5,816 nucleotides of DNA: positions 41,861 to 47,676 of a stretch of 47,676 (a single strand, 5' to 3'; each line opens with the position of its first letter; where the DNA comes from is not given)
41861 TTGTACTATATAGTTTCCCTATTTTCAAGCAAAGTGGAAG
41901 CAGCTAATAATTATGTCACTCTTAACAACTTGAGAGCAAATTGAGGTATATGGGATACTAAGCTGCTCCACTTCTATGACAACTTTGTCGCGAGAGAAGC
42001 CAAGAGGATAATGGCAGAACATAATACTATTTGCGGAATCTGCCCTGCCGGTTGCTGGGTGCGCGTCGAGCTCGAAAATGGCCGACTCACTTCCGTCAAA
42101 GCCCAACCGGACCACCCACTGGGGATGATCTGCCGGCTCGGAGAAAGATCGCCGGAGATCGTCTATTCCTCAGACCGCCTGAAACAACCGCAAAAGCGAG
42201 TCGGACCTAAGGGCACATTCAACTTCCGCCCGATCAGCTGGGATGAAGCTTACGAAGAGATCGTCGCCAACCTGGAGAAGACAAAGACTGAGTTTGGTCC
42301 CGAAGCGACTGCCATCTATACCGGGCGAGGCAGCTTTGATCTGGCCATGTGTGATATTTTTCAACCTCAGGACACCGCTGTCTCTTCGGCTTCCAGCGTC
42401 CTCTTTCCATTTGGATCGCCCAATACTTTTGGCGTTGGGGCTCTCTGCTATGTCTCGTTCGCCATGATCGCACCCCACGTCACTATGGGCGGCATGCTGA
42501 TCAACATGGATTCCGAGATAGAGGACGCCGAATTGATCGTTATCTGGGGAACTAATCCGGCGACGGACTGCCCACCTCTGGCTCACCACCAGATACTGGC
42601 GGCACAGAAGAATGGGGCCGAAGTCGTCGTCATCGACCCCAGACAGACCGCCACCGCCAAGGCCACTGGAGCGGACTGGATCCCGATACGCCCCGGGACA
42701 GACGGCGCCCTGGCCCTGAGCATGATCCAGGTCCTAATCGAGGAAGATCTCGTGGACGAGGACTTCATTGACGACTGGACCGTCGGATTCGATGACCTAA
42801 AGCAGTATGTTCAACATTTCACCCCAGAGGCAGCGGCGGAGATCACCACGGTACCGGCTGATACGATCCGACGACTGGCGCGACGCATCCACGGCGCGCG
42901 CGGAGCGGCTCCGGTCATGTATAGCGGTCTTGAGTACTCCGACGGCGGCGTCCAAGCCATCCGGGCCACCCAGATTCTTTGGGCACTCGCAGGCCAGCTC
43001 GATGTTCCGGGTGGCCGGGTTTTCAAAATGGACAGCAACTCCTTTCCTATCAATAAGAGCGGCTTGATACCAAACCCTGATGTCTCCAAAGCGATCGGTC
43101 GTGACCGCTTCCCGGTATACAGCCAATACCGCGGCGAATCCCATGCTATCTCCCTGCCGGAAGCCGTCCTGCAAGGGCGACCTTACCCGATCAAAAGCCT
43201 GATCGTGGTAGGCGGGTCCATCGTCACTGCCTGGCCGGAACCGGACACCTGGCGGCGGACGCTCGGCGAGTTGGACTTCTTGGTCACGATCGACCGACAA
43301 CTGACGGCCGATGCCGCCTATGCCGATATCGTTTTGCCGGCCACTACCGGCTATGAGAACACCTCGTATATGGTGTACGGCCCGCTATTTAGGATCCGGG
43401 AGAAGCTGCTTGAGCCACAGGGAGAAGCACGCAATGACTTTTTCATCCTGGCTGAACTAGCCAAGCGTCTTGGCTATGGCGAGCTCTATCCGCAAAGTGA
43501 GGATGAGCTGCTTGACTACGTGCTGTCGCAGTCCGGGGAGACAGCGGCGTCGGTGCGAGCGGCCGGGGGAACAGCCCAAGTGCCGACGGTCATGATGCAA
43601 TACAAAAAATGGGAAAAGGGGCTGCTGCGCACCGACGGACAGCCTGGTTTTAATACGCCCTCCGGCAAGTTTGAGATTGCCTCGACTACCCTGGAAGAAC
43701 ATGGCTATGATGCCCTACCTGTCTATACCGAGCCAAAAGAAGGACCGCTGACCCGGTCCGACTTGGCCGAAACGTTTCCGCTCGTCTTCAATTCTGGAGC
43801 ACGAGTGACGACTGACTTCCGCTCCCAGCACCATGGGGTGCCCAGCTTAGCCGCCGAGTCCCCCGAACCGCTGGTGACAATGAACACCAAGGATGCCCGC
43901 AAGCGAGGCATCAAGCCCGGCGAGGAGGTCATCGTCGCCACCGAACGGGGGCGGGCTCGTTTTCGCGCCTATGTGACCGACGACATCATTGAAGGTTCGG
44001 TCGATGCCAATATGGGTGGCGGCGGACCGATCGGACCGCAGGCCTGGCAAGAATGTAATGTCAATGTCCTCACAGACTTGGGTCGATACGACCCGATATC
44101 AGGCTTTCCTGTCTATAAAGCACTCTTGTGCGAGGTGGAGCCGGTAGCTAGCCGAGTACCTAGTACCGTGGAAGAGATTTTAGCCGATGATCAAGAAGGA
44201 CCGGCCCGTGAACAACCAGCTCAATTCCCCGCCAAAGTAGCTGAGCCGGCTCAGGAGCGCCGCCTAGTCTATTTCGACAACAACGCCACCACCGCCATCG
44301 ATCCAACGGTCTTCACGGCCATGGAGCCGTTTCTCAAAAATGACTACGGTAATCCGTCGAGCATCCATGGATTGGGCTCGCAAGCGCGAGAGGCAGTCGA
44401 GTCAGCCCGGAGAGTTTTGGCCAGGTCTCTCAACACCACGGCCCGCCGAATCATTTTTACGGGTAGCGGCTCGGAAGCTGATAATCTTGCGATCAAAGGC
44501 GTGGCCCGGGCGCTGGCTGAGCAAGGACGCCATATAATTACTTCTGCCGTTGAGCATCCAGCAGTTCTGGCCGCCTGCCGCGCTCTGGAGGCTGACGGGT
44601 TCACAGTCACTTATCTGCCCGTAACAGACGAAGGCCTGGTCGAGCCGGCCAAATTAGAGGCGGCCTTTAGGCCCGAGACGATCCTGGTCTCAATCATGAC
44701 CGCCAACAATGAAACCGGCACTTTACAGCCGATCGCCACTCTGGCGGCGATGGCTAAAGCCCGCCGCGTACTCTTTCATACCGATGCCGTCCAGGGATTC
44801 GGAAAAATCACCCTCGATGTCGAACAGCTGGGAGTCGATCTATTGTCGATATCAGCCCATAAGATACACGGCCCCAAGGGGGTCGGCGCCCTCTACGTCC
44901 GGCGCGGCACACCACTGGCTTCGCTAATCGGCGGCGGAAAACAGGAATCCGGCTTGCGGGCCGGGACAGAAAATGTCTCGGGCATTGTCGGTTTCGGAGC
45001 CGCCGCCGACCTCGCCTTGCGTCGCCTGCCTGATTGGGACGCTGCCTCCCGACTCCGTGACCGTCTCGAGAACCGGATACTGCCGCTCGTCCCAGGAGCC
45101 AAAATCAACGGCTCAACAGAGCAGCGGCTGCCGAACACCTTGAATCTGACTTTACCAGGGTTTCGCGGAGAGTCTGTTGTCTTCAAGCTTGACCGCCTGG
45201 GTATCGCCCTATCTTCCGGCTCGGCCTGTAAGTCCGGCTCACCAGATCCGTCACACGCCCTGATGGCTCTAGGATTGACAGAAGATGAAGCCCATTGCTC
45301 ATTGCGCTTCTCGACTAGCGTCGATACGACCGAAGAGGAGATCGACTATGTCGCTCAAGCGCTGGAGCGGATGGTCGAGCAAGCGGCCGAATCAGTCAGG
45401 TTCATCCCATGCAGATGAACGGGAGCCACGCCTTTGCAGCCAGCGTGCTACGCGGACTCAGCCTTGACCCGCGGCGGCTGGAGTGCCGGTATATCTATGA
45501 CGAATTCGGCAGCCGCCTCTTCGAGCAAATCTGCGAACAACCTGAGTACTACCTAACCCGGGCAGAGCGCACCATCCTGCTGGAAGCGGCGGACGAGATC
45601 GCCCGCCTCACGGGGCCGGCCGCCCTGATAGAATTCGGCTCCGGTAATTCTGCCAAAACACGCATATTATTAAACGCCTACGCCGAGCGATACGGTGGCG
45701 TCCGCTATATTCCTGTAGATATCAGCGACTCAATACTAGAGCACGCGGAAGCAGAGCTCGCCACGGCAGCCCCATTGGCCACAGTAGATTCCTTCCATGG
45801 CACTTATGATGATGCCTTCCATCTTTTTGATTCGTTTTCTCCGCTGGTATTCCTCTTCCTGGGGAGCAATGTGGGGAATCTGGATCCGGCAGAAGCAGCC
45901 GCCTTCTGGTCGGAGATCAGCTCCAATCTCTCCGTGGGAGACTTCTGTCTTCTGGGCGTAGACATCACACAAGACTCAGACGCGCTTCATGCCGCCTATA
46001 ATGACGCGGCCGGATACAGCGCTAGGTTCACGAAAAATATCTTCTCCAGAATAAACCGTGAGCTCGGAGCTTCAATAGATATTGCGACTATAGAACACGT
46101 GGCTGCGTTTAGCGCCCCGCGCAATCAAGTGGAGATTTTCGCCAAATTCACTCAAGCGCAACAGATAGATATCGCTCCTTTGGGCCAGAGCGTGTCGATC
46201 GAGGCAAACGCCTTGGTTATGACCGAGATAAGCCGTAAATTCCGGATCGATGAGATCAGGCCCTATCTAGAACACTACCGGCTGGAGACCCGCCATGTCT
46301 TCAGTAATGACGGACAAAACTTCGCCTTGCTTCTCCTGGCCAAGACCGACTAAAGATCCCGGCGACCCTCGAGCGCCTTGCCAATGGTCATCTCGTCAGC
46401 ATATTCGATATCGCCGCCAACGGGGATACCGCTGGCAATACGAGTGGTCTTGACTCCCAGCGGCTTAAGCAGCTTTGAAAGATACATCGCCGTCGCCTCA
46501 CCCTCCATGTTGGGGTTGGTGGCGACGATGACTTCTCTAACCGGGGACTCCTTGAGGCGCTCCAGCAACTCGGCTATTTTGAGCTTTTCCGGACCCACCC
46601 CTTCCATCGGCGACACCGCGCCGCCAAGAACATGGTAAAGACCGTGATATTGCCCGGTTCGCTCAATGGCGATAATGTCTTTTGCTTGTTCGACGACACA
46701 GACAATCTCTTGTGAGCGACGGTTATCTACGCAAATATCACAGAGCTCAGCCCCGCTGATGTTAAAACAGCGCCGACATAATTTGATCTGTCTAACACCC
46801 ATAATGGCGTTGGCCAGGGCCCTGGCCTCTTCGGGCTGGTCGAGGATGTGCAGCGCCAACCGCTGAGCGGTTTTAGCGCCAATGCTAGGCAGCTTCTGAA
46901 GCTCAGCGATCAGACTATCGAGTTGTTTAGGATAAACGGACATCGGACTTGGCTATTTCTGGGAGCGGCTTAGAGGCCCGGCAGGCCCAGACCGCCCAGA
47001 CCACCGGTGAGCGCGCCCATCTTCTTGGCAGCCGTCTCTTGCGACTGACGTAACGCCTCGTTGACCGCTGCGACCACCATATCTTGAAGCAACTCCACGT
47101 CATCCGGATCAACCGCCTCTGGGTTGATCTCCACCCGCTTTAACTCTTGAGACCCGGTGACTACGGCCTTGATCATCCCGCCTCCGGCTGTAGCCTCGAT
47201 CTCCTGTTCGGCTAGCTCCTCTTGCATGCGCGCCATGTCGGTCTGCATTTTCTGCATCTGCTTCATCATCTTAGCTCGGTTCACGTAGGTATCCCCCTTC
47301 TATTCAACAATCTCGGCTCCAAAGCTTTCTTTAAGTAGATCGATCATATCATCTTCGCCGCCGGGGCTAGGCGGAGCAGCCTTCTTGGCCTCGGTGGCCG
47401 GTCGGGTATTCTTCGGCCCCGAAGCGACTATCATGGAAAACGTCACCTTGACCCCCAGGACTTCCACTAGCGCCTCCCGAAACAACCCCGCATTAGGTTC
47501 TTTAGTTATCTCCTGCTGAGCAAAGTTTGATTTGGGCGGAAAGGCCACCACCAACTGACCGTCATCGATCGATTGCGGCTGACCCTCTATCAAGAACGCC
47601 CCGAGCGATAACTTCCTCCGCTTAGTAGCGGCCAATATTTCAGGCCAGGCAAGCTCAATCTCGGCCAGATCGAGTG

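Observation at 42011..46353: Two-gene oxygen-independent ergothioneine locus: metallopterin enzyme fused to cysteine desulfurase, coupled to an EgtD-type methyltransferase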

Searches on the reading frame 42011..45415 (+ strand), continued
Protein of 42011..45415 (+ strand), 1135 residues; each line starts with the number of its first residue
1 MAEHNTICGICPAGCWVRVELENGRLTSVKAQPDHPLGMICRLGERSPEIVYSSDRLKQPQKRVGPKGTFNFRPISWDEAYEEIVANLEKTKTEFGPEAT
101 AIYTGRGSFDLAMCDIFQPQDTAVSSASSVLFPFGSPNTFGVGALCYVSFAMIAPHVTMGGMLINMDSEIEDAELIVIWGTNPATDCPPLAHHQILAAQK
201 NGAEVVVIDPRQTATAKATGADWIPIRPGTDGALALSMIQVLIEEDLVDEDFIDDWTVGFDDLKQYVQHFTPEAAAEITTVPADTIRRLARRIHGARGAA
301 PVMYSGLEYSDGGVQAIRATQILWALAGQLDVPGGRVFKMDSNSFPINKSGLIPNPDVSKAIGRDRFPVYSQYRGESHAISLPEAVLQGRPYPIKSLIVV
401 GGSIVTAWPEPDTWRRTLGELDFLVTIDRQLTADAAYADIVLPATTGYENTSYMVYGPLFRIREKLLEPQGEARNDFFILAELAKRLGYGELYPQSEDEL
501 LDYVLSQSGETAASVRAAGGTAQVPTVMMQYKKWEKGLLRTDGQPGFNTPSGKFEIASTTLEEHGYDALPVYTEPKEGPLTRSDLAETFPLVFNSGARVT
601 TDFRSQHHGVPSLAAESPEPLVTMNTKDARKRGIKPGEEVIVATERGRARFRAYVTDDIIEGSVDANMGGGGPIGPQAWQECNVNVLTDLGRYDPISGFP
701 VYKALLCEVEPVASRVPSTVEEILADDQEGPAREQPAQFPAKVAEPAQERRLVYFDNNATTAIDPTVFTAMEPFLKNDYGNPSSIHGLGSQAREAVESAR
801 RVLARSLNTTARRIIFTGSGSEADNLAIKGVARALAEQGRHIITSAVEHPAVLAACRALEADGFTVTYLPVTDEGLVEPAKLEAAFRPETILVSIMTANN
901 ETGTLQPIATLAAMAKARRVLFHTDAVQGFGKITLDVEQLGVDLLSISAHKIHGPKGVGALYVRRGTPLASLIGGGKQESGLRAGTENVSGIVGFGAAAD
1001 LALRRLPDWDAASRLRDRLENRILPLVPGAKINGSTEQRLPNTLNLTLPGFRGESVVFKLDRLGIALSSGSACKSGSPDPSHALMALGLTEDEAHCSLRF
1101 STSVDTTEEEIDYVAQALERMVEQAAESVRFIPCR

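Call 54: find_encoding_contigs(protein=P0001, flank=4000, max_places=4)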
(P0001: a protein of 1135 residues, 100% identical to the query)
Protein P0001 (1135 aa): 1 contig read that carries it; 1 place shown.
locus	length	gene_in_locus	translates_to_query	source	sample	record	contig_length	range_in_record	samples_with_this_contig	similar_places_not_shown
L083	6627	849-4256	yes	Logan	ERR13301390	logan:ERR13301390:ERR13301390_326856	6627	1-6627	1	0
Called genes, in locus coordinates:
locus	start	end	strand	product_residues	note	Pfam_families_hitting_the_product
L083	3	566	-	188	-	?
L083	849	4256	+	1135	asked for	PF04879:Molybdop_Fe4S4 (weak), PF00384:Molybdopterin, PF01568:Molydop_binding, PF00266:Aminotran_5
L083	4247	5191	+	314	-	PF10017:Methyltransf_33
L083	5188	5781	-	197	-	PF21176:RecR_HhH, PF02132:RecR_ZnF (weak), PF01751:Toprim, PF13662:Toprim_4, PF21175:RecR_C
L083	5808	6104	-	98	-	PF02575:YbaB_DNA_bd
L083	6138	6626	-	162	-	?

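Call 59: predict_structure(alignment_id=A1)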
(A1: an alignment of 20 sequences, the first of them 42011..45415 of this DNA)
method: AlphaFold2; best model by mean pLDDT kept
length: 1135 residues; sequences in the alignment: 20
mean_pLDDT: 59.6   pTM: 0.45
mean pLDDT of the five models: 59.6, 58.5, 56.1, 53.9, 51.3
residues with pLDDT >= 90: 159; 70-90: 305; 50-70: 222; < 50: 449
segments of 3 or more residues with pLDDT < 50: 9-14, 35-41, 51-59, 67-70, 95-114, 116-168, 182-185, 256-258, 305-314, 331-480, 482-490, 519-582, 593-608, 669-674, 689-705, 714-749, 783-786, 975-978, 1073-1077, 1127-1135
pLDDT, mean of each block of 10 residues (from residue 1): 55 54 66 46 56 46 54 56 54 42 27 42 32 26 25 26 36 76 50 78 85 79 79 80 87 56 70 83 93 80 46 50 71 25 24 25 21 21 28 27 26 35 24 23 23 23 22 37 46 59 60 61 30 24 31 24 28 34 48 37 40 58 80 83 72 74 57 52 53 33 56 48 34 33 39 72 82 72 52 78 84 81 91 92 92 91 94 92 95 93 92 96 90 90 90 76 87 53 66 90 85 92 89 91 89 80 80 54 88 87 86 89 60 33
secondary structure, 60 per line:
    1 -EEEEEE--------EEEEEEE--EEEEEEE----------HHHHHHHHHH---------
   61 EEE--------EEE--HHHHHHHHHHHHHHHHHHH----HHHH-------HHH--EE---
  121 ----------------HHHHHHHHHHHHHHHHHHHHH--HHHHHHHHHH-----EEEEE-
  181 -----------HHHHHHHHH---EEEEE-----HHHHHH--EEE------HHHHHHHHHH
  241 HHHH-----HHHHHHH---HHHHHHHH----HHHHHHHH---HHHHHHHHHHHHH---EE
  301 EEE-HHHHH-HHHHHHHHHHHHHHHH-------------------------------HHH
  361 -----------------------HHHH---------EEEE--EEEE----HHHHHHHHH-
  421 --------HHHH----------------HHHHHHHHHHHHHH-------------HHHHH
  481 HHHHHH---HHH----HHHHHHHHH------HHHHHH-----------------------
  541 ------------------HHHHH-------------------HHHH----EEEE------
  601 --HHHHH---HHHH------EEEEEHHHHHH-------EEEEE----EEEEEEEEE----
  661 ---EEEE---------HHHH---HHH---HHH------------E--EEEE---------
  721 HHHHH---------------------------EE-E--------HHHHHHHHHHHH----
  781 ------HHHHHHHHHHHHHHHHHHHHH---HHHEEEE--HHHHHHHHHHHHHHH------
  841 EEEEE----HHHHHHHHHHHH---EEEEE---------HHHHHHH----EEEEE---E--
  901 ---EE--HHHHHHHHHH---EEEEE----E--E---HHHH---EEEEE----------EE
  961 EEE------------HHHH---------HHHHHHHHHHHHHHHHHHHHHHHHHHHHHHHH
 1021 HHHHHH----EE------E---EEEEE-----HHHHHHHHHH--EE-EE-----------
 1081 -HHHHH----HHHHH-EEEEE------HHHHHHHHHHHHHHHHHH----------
elements in order (helices of 4 or more, strands of 3 or more residues): E2-7 E16-22 E25-31 H42-51 E61-63 E72-74 H77-95 H100-103 H137-157 H160-169 E175-179 H192-200 E204-208 H214-219 E222-224 H231-244 H250-256 H260-267 H272-279 H283-295 E299-303 H305-309 H311-326 H384-387 E397-400 E403-406 H411-419 H429-432 H449-462 H476-486 H497-505 H512-517 H559-563 H583-586 E591-594 H603-607 H611-614 E621-625 H626-631 E639-643 E648-656 E664-667 H677-680 E708-711 H721-725 H765-776 H787-807 E814-817 H820-834 E841-845 H850-861 E865-869 H879-885 E890-894 H908-917 E921-925 H937-940 E944-948 E959-963 H976-979 H989-1026 E1043-1047 H1053-1062 H1082-1086 H1091-1095 E1097-1101 H1108-1125
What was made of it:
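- The AlphaFold model of the metallopterin module was of low confidence and adds nothing (call 59).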

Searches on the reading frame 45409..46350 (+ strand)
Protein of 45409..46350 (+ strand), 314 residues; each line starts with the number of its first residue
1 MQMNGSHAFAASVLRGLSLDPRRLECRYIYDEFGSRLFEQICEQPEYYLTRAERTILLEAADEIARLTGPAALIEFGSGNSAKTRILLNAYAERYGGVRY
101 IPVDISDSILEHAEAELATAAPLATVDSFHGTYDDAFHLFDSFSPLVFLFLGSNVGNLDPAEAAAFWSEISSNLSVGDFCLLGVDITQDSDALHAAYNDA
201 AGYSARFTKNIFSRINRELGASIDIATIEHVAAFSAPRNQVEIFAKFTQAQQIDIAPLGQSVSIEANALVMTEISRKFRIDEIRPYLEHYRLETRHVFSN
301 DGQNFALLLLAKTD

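Call 3: search_protein_families(library=pfam, proteins=[window:45409-46350:+], max_evalue=0.01)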
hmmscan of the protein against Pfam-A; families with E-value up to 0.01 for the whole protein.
window:45409-46350:+ (314 aa): 3 families
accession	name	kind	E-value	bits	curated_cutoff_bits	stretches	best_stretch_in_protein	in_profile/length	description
PF10017.15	Methyltransf_33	-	1.4e-87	294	23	1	10-311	2-303/304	Histidine-specific methyltransferase, SAM-dependent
PF08242.18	Methyltransf_12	-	0.0044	18.2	30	0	75-127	2-50/98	Methyltransferase domain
PF13649.12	Methyltransf_25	-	0.0067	17.5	27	0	87-173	11-92/97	Methyltransferase domain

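Call 4: search_protein_families(library=ncbifam, proteins=[window:45409-46350:+], max_evalue=0.01)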
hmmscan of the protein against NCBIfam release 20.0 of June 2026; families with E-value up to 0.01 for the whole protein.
window:45409-46350:+ (314 aa): 2 families
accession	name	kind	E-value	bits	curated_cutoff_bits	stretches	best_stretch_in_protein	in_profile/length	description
TIGR03438.1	egtD_ergothio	equivalog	5.1e-87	291.9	290.9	1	9-309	2-300/301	L-histidine N(alpha)-methyltransferase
TIGR03439.1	methyl_EasF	subfamily_domain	1.2e-43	149.2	205.55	1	8-307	12-319/321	EasF family methyltransferase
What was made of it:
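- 45409..46353 (+): egtD: SAM-dependent L-histidine N-alpha-methyltransferase, which makes trimethylhistidine (hercynine). The start is ATG 45409 or ATG 45415; both overlap the MES stop at 45416-45418. PF10017 at E=1.4e-87 and TIGR03438 at 291.9 bits against a cutoff of 290.9 (calls 3, 4).
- On EgtD (L-histidine N-alpha-methyltransferase): TIGR03438 at 291.9 bits against 290.9, a marginal pass (calls 3, 4).
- Checked: The NCBIfam egtD equivalog TIGR03438 scores 291.9 bits against a cutoff of 290.9 (calls 3, 4).
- The egtD equivalog score clears its cutoff by only 1 bit (call 4). The EgtD/PF10017 family includes methyltransferases with other specificities, such as EasF, which hits at 149 bits (call 4). 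The egtD equivalog score is only 1 bit above its cutoff (call 4).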

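Call 7: search_solved_structures(query=window:45409-46350:+, max_evalue=0.00001, show_alignments=1)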
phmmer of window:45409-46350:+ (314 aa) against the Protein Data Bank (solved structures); distinct sequences matched with E-value up to 0.00001: 6.
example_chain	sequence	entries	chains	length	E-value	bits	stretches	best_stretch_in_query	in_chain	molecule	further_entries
4uy7_A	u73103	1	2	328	1.6e-54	188.5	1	7-311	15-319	HISTIDINE-SPECIFIC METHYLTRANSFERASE EGTD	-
4uy5_A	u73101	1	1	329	1.7e-54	188.5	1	7-311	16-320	HISTIDINE-SPECIFIC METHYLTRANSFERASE EGTD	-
4uy6_A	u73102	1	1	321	1.8e-54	188.3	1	7-310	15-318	HISTIDINE-SPECIFIC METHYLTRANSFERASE EGTD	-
4pim_A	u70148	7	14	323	2.1e-53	184.9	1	7-309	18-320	Histidine-specific methyltransferase EgtD | Histidine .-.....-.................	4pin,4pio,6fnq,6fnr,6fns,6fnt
4pip_A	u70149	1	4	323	7.5e-53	183.1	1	7-309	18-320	Histidine-specific methyltransferase EgtD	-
7scf_A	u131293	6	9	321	1.6e-48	168.9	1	7-312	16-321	Histidine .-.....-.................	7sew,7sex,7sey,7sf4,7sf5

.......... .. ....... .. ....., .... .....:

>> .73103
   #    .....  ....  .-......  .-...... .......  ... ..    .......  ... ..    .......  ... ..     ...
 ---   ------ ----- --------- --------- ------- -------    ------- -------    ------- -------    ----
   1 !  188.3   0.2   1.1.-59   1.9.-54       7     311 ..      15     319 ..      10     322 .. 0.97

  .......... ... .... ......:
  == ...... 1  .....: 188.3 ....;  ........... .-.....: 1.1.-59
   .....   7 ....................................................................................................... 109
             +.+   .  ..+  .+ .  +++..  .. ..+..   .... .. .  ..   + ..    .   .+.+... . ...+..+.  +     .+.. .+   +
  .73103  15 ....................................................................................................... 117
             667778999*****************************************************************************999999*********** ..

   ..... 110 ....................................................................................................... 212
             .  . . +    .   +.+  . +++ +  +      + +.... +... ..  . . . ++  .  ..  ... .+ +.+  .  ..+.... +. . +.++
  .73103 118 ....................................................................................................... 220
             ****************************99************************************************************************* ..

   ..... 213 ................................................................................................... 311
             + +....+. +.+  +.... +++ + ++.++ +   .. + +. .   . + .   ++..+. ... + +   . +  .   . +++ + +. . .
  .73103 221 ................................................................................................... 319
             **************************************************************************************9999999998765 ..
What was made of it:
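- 45409..46353 (+): Ungapped alignment to M. smegmatis EgtD structures at E=1.6e-54 (call 7).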

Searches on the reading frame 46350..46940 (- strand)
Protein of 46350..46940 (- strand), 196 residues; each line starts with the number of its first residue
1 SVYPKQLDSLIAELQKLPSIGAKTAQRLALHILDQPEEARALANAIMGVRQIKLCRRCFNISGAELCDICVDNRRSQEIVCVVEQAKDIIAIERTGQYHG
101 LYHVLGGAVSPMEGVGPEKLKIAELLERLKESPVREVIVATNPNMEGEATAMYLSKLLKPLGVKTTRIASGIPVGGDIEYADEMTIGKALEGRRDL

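Call 24: search_protein_families(library=pfam, proteins=[window:46350-46940:-], max_evalue=0.0001)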
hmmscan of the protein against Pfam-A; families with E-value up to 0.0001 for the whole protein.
window:46350-46940:- (196 aa): 5 families
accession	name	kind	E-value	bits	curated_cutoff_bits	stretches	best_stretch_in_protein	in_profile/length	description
PF13662.12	Toprim_4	-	3.6e-26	91.7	25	1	79-169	2-85/85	Toprim domain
PF21176.3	RecR_HhH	-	2.1e-14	53.5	27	1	8-46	2-41/45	RecR, helix-hairpin-helix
PF21175.2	RecR_C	-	1.2e-13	50.6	22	1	171-194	1-24/24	RecR, C-terminal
PF01751.28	Toprim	-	1.4e-12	48.1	23.1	1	80-161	2-83/96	Toprim domain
PF02132.21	RecR_ZnF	-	8e-06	26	22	1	52-70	1-19/21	RecR, Cys4-zinc finger domain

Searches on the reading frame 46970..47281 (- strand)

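Call 24: search_protein_families(library=pfam, proteins=[window:46970-47281:-], max_evalue=0.0001)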
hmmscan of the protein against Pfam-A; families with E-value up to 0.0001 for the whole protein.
window:46970-47281:- (103 aa): 1 family
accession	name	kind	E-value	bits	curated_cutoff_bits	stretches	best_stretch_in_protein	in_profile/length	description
PF02575.21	YbaB_DNA_bd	-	3.3e-35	120.6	25.5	1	6-95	1-90/91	YbaB/EbfC DNA-binding family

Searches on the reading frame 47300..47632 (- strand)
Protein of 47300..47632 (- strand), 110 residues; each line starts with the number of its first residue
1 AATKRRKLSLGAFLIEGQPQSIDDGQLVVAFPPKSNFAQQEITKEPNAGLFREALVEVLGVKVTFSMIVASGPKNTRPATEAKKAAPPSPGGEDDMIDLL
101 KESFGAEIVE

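Call 24: search_protein_families(library=pfam, proteins=[window:47300-47632:-], max_evalue=0.0001)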
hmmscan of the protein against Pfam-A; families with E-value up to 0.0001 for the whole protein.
window:47300-47632:- (110 aa): 1 family
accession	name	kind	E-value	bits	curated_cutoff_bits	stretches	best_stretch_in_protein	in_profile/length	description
PF20964.2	DnaX_C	-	1.4e-07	31.9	26.2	1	4-86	24-108/113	DNA polymerase III subunit tau, C-terminal domain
